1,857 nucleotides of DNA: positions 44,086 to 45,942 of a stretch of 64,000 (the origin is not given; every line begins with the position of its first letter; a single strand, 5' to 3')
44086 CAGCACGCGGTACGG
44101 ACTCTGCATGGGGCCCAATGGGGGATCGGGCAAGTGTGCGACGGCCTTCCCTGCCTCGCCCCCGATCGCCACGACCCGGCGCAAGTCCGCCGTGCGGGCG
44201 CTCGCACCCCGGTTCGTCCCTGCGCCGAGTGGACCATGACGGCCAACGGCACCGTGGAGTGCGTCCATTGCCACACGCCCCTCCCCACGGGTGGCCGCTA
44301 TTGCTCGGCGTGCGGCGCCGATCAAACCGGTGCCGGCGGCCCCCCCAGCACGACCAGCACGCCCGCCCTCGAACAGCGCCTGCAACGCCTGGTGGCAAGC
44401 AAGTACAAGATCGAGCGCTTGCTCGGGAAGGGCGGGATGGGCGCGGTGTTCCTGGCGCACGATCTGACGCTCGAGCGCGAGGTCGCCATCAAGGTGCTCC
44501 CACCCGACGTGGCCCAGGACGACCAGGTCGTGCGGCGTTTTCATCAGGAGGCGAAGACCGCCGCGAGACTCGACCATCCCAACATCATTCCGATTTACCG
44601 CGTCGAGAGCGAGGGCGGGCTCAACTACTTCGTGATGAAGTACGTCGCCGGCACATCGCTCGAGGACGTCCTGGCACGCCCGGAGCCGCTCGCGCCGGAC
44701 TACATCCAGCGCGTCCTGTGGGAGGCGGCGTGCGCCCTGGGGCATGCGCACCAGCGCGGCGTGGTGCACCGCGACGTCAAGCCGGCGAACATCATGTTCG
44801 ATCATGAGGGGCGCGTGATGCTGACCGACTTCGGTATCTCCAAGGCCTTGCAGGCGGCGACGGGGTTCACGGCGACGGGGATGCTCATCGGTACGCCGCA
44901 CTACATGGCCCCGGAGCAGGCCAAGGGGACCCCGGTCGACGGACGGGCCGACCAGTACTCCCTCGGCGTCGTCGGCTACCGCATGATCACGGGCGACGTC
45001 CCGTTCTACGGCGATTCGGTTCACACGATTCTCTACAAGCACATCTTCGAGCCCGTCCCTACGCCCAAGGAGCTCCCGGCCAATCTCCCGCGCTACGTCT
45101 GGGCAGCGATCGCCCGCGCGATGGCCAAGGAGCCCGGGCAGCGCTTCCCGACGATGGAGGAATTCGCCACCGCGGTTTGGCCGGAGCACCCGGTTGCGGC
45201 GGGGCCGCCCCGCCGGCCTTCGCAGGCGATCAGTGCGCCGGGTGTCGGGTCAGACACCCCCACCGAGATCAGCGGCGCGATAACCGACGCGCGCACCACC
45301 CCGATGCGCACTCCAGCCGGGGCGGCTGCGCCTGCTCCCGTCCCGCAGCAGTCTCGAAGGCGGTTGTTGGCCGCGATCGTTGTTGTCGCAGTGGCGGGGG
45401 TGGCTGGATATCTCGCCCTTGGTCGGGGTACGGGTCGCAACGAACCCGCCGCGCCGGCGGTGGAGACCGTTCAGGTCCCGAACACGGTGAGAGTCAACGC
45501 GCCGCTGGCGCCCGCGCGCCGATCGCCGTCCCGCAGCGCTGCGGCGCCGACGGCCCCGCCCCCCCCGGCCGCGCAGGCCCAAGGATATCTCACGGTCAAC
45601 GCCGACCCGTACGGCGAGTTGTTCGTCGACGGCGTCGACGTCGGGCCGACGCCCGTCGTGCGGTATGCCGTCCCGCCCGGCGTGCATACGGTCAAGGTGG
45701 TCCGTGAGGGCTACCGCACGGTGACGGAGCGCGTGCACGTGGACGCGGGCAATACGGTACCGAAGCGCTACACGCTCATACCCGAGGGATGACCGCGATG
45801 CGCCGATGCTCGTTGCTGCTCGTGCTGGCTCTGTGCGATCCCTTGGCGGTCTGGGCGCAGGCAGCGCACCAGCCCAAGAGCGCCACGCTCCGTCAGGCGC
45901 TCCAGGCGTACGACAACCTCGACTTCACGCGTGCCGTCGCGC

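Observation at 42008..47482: Candidate trans-envelope signalling operon built around a Zn-ribbon / PEGA Ser/Thr kinase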

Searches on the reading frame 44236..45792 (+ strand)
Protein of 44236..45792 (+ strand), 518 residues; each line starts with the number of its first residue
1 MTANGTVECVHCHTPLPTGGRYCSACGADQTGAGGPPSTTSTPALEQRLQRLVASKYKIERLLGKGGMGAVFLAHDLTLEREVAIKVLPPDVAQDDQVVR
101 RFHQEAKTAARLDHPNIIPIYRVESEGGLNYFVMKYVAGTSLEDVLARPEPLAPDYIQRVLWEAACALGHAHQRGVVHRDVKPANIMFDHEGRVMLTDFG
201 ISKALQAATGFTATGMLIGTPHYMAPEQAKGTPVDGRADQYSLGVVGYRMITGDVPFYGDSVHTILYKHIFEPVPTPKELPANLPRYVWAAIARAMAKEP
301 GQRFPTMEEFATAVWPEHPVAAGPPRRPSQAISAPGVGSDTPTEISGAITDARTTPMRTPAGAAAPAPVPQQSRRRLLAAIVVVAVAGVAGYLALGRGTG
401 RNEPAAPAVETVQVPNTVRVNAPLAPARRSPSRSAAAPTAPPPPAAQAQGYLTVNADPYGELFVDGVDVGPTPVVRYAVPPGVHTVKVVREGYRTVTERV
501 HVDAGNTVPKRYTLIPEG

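Call 3: search_protein_families(library=pfam, proteins=[window:44236-45792:+], max_evalue=0.1)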
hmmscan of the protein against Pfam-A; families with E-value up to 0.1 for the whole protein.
window:44236-45792:+ (518 aa): 12 families
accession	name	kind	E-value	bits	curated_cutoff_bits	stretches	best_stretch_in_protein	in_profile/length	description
PF00069.31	Pkinase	-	9.2e-49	166.6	31.7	1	57-303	1-251/263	Protein kinase domain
PF07714.23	PK_Tyr_Ser-Thr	-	5.2e-32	111.6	23.1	1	58-309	2-253/258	Protein tyrosine and serine/threonine kinase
PF08308.17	PEGA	-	6.5e-12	45.6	20.8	1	451-514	3-67/71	PEGA domain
PF03109.22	ABC1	-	3.9e-09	36.5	22.9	1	130-209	143-221/244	ABC1 atypical kinase-like domain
PF01636.29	APH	-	5.5e-06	26.8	23.2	1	161-194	154-188/239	Phosphotransferase enzyme family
PF14531.12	Kinase-like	-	0.0017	18.1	25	1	172-200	162-190/289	Kinase-like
PF13240.11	Zn_Ribbon_1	-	0.0022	18.2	25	1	9-29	2-22/23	zinc-ribbon domain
PF06293.20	Kdo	-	0.0073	16.2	21.3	1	135-199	97-166/207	Lipopolysaccharide kinase (Kdo/WaaP) family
PF13620.12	CarboxypepD_reg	-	0.012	16.3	32.3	1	478-509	44-76/82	Carboxypeptidase regulatory-like domain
PF25471.1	TM_PetC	-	0.012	15.8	37.1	0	367-394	2-29/48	Iron-sulfur subunit PetC transmembrane anchor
PF12773.13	DZR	-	0.014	16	27.3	1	9-27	1-19/45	Double zinc ribbon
PF17667.7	Pkinase_fungal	-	0.021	14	24.1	1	173-230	305-366/387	Fungal protein kinase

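Call 4: search_protein_families(library=ncbifam, proteins=[window:44236-45792:+], max_evalue=0.1)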
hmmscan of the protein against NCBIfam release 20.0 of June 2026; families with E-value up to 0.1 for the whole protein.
window:44236-45792:+ (518 aa): 24 families
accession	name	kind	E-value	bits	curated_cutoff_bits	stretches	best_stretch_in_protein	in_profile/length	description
NF033483.0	PknB_PASTA_kin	equivalog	9.2e-97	325.4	450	1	51-418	3-371/563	Stk1 family PASTA domain-containing Ser/Thr kinase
NF052427.1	StpK7MSMEG_1200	equivalog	3.1e-63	214.2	900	1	56-314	8-265/601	serine/threonine protein kinase StpK7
NF009651.0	PRK13184.1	equivalog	9.6e-49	166.1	839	1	56-313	3-286/932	serine/threonine-protein kinase PknD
NF047741.1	antiphage_MADS6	equivalog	8.4e-44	150.1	460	2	159-313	303-456/612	methylation-associated defense system protein kinase MAD6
TIGR03903.1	TOMM_kin_cyc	equivalog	3.5e-41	141.1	705.75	1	81-311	4-241/1267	TOMM system kinase/cyclase fusion protein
NF038150.1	lanthi_synth_IV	equivalog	1.5e-28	99.6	650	1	41-343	173-471/851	class IV lanthionine synthetase LanL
NF033442.0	BREX_PglW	equivalog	7.3e-28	96.9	990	1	45-318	502-769/1391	BREX system serine/threonine kinase PglW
NF053615.1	SerThrKinAfsKStmc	equivalog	1.9e-25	89.7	1300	1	62-334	20-281/809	protein serine/threonine kinase AfsK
NF038151.1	lanthi_synth_III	equivalog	1.1e-18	67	575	1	45-251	209-423/833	class III lanthionine synthetase LanKC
NF043056.1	T4SS_LegK1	equivalog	1.4e-10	40.4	550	1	84-245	110-278/516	Dot/Icm T4SS effector kinase LegK1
NF011463.0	PRK14879.1-4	equivalog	2.1e-09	37.1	188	1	98-203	61-161/237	Kae1-associated kinase Bud32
TIGR03724.2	arch_bud32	equivalog_domain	5.7e-09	35.7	125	1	101-206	39-135/193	KEOPS complex kinase/ATPase Bud32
NF058632.1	SerThrKinPrkT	equivalog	7.5e-09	35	280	1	55-190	21-152/322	serine/threonine protein kinase PrkT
TIGR01982.1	UbiB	equivalog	2.6e-06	26.3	487.55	1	129-218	231-319/436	2-polyprenylphenol 6-hydroxylase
NF007174.0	PRK09605.1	equivalog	1.5e-05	23.7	447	1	100-205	381-476/535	bifunctional N(6)-L-threonylcarbamoyladenine synthase/serine/threonine protein kinase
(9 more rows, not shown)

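Call 81: search_protein_families(library=padloc, proteins=[window:44236-45792:+], max_evalue=0.001)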
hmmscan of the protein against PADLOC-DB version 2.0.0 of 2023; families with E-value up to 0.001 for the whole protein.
window:44236-45792:+ (518 aa): 35 families (the best 25 are shown)
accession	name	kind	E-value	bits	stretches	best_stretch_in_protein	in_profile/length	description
PDLC04061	PD-T4-6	-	4.5e-95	318.1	1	48-440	9-421/510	-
PDLC04053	PD-T4-6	-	2.7e-90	301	1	52-316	6-270/311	-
PDLC04060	PD-T4-6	-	4e-89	297.8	1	52-312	5-264/486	-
PDLC04042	PD-T4-6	-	1.3e-87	292.2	1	50-315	4-270/292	-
PDLC04043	PD-T4-6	-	7.6e-85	283.6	1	54-498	14-407/452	-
PDLC04052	PD-T4-6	-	8.5e-84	280.5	1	50-420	4-370/496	-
PDLC04054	PD-T4-6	-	3.1e-83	278.1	1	51-369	7-310/347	-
PDLC04057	PD-T4-6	-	5.3e-81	270.9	1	51-313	4-266/443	-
PDLC04039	PD-T4-6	-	1.7e-76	256.1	1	55-368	14-332/458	-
PDLC04047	PD-T4-6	-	1.7e-73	245.6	1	50-311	5-266/327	-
PDLC04040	PD-T4-6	-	2.1e-72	242.6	1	62-389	1-335/547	-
PDLC04048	PD-T4-6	-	1.5e-70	236.4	1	51-311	6-266/354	-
PDLC04041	PD-T4-6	-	2.6e-70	235.9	1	43-317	16-293/443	-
PDLC04138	mad6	-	5.1e-69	231.8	1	49-310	45-306/659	mads_6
PDLC01088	C3a189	-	1e-64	217.5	1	60-424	2-304/840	kinase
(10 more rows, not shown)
